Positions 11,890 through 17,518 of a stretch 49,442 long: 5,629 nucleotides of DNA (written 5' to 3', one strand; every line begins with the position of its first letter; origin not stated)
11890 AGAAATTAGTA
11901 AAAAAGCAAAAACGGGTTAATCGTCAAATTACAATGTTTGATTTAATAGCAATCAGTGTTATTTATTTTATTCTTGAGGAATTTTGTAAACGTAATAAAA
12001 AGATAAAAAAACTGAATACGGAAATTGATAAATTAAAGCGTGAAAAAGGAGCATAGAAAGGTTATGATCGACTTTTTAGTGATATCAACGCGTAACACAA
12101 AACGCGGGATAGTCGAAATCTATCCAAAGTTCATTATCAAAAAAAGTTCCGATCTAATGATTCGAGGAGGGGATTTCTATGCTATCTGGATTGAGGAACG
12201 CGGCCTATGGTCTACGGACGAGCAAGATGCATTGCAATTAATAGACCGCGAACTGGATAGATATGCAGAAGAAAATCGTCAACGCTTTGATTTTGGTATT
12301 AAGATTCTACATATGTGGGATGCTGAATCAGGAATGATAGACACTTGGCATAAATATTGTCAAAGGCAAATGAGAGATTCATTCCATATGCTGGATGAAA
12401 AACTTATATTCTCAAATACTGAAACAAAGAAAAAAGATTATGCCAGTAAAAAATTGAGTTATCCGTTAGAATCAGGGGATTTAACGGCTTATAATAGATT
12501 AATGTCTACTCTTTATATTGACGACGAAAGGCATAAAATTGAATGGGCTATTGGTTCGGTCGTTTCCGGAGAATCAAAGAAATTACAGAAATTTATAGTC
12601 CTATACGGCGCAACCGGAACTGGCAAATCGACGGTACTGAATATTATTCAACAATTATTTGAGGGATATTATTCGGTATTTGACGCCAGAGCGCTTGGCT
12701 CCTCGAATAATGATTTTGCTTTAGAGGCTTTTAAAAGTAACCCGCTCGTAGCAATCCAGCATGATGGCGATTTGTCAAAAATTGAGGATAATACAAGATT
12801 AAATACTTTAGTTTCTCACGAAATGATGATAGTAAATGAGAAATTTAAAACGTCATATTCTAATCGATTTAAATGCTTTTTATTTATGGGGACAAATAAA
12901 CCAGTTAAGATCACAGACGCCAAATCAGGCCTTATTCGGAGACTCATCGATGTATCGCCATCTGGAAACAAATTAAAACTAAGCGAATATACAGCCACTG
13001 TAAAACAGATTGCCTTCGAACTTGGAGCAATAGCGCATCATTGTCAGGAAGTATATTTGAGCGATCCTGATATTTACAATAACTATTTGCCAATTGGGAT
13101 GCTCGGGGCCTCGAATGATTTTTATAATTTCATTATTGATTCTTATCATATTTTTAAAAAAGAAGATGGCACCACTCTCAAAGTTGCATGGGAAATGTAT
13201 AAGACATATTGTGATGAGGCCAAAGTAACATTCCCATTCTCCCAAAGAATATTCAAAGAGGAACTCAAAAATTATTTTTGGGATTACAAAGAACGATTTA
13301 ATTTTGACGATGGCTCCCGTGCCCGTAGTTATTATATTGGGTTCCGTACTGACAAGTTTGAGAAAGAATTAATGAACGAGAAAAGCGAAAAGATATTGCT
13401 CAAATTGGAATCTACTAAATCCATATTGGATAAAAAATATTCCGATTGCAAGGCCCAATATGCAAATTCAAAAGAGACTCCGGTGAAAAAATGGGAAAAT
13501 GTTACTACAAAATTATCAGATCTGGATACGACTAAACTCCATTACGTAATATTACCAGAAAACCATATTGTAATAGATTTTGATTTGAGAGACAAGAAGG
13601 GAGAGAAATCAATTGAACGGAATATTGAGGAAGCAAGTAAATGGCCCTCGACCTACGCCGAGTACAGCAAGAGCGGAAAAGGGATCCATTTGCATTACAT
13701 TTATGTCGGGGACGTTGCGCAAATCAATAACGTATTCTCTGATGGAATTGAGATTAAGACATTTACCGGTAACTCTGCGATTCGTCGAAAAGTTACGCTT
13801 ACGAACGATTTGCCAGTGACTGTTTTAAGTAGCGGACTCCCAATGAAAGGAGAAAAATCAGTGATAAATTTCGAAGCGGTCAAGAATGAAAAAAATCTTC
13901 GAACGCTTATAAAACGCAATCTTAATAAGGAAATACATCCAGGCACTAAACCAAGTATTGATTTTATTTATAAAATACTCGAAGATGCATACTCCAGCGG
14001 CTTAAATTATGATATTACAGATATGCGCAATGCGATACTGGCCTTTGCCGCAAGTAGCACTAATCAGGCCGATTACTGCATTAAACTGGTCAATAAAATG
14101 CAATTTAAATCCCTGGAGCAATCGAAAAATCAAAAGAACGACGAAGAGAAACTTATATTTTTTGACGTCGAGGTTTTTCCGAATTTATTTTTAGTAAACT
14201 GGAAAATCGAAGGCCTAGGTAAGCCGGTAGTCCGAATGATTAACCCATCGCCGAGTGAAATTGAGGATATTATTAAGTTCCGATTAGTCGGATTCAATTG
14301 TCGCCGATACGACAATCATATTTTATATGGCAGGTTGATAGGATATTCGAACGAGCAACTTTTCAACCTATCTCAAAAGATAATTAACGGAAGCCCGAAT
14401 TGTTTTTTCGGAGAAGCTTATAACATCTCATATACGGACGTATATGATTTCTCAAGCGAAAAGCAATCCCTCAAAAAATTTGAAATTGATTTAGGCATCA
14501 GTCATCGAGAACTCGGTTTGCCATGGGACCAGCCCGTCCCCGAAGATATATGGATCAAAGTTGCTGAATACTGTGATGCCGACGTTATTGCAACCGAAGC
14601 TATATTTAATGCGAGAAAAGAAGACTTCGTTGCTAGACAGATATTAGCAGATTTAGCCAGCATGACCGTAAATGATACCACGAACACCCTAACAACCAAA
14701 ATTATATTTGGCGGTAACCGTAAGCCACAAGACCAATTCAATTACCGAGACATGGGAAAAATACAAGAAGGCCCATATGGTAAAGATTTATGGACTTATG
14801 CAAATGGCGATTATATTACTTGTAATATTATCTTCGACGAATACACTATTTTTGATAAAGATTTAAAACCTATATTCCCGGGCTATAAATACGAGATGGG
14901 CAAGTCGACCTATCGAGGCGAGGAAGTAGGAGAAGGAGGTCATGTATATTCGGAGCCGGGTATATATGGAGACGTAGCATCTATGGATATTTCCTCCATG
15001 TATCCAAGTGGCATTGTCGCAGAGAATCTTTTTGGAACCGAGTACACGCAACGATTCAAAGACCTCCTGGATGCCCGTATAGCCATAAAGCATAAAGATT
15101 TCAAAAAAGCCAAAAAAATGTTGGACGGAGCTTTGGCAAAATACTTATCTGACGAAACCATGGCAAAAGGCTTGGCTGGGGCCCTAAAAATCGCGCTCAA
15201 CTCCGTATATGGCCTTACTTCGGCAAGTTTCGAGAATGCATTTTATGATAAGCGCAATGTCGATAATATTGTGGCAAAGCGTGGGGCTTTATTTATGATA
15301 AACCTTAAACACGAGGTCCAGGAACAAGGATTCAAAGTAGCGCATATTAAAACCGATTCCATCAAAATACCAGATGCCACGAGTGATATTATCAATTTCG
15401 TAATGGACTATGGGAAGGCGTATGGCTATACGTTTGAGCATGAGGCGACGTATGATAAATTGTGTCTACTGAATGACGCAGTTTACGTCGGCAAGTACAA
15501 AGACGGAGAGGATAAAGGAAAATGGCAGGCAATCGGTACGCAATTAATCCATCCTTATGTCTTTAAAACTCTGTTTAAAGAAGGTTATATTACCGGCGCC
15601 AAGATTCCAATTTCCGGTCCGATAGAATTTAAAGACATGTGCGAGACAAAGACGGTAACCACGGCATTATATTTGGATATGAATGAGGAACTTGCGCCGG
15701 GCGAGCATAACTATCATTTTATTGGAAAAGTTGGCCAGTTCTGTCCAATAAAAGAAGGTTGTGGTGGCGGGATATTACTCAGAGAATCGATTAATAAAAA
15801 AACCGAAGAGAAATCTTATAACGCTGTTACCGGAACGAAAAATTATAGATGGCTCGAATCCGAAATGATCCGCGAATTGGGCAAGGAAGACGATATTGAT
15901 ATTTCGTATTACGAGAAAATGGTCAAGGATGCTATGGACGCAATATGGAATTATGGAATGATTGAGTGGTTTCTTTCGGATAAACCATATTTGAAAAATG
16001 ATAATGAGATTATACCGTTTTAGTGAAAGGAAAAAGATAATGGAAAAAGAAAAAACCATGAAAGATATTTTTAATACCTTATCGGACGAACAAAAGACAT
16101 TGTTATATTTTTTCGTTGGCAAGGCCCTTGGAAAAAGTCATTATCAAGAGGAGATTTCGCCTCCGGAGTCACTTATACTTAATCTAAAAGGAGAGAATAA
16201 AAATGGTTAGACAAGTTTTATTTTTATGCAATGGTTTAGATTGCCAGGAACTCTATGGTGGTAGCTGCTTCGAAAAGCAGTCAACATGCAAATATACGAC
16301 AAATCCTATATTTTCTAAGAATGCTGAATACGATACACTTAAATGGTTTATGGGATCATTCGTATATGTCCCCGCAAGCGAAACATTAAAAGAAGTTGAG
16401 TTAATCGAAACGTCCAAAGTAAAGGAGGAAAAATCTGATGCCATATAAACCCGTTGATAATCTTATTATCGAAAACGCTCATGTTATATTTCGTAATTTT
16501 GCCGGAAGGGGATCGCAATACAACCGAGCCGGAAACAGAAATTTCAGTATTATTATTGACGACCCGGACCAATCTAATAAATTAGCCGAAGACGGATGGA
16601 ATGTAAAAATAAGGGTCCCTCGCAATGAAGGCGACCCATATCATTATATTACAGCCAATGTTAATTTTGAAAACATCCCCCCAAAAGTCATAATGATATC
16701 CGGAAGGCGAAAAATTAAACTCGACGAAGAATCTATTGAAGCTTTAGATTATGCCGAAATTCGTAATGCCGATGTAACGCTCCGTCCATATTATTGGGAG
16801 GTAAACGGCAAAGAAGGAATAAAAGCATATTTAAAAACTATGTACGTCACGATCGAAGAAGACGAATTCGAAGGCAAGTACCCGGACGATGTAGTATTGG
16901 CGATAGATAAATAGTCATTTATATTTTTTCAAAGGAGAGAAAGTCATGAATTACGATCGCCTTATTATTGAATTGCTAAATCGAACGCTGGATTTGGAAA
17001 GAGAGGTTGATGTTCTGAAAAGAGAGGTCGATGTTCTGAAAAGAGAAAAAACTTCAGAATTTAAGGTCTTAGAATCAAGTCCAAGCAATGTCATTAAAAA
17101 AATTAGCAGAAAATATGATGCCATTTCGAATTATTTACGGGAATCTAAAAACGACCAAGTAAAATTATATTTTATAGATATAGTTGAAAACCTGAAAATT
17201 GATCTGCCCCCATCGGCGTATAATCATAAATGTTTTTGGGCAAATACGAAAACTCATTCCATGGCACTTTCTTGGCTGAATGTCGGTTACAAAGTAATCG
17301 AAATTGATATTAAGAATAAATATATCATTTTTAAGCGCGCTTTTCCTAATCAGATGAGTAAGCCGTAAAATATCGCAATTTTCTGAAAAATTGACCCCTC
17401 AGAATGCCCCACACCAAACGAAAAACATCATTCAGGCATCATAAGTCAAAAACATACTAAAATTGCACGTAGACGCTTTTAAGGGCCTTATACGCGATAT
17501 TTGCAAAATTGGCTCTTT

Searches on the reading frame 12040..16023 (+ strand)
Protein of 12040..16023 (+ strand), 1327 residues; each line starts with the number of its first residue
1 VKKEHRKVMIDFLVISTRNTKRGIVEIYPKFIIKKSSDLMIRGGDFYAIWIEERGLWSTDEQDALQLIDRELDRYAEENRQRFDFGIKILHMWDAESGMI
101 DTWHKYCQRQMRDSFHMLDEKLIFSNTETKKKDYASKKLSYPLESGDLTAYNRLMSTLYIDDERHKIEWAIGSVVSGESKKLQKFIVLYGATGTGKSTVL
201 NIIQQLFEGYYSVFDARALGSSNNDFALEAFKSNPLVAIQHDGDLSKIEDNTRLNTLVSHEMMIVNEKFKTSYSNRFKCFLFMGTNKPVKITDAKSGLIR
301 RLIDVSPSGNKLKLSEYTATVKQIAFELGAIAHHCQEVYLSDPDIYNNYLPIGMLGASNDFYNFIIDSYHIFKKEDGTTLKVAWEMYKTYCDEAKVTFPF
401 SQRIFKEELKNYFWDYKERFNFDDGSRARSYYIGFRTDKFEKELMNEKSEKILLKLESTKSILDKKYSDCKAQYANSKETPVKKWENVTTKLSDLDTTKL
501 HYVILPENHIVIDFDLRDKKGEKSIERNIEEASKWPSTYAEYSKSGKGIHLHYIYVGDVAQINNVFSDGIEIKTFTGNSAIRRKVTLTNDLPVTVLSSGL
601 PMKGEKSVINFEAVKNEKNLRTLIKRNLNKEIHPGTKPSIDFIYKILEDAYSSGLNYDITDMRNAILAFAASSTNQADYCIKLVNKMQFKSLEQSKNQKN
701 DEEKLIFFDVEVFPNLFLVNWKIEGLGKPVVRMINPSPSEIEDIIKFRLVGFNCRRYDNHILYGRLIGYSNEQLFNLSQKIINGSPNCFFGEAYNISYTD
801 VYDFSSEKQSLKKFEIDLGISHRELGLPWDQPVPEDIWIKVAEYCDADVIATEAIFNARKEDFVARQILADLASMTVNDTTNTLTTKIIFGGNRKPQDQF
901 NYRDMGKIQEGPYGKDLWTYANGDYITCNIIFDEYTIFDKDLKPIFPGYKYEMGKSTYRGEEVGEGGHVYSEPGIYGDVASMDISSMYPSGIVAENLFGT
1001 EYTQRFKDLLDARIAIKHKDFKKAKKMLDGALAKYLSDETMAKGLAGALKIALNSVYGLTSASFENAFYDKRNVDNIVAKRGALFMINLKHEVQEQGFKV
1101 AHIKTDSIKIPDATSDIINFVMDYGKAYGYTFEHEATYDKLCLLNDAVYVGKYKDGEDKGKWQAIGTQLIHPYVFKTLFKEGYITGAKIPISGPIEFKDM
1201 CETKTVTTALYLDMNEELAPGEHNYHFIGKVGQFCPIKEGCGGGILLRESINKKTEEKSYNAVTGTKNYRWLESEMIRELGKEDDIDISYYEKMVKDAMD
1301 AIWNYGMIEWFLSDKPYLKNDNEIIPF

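Call 64: search_protein_families(library=phrogs, proteins=[window:12040-16023:+], max_evalue=0.001)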
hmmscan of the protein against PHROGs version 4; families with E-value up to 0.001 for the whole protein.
window:12040-16023:+ (1327 aa): 11 families
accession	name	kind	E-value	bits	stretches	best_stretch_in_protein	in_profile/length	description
phrog_4210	-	DNA, RNA and nucleotide metabolism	0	1977.4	1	10-1321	1-1294/1304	DNA polymerase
phrog_1252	-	DNA, RNA and nucleotide metabolism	2.1e-45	156.5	1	683-1302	32-651/663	DNA polymerase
phrog_1829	-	DNA, RNA and nucleotide metabolism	2.8e-21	76.4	1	149-446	469-764/772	DNA primase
phrog_1156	-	DNA, RNA and nucleotide metabolism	9.8e-18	65.1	1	161-447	536-836/855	DNA primase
phrog_864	-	DNA, RNA and nucleotide metabolism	2.8e-13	50.2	1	167-448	350-642/1064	DNA primase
phrog_7601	-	unknown function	1.2e-11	45.6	1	177-303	14-136/289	-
phrog_6088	-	DNA, RNA and nucleotide metabolism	3.9e-10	39.8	1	171-302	495-627/772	DNA primase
phrog_3022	-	DNA, RNA and nucleotide metabolism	1.9e-05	24.3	0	480-572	49-147/788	DNA primase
phrog_800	-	head and packaging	3.5e-05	23.6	1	153-244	2-87/511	terminase small subunit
phrog_695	-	DNA, RNA and nucleotide metabolism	4.1e-05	23.5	1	483-578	37-139/704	DNA polymerase/primase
phrog_1139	-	DNA, RNA and nucleotide metabolism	0.00048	19.2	0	185-307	546-673/895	DNA primase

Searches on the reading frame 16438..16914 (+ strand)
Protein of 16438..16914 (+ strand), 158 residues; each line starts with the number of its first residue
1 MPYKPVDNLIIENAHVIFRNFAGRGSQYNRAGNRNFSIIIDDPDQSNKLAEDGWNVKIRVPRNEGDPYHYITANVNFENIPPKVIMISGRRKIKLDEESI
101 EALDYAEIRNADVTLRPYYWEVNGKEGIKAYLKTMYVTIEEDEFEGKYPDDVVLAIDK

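Call 64: search_protein_families(library=phrogs, proteins=[window:16438-16914:+], max_evalue=0.001)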
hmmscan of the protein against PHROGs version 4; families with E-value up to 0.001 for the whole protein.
window:16438-16914:+ (158 aa): 2 families
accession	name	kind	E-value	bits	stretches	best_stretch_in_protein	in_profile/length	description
phrog_4787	-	DNA, RNA and nucleotide metabolism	3.7e-58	196.7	1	3-150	5-153/163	single strand annealing protein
phrog_16939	-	unknown function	5.3e-39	135.2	1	7-148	136-280/330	-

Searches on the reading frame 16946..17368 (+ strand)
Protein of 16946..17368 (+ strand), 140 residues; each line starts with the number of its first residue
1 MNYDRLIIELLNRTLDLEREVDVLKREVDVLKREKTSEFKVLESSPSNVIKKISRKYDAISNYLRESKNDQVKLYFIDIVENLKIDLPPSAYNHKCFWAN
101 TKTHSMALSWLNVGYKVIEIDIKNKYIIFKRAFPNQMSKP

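Call 64: search_protein_families(library=phrogs, proteins=[window:16946-17368:+], max_evalue=0.001)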
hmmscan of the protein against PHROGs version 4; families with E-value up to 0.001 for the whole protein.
window:16946-17368:+ (140 aa): 1 family
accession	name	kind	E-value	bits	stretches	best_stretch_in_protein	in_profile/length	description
phrog_674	-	unknown function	0.00043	20.7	1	37-107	88-163/312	-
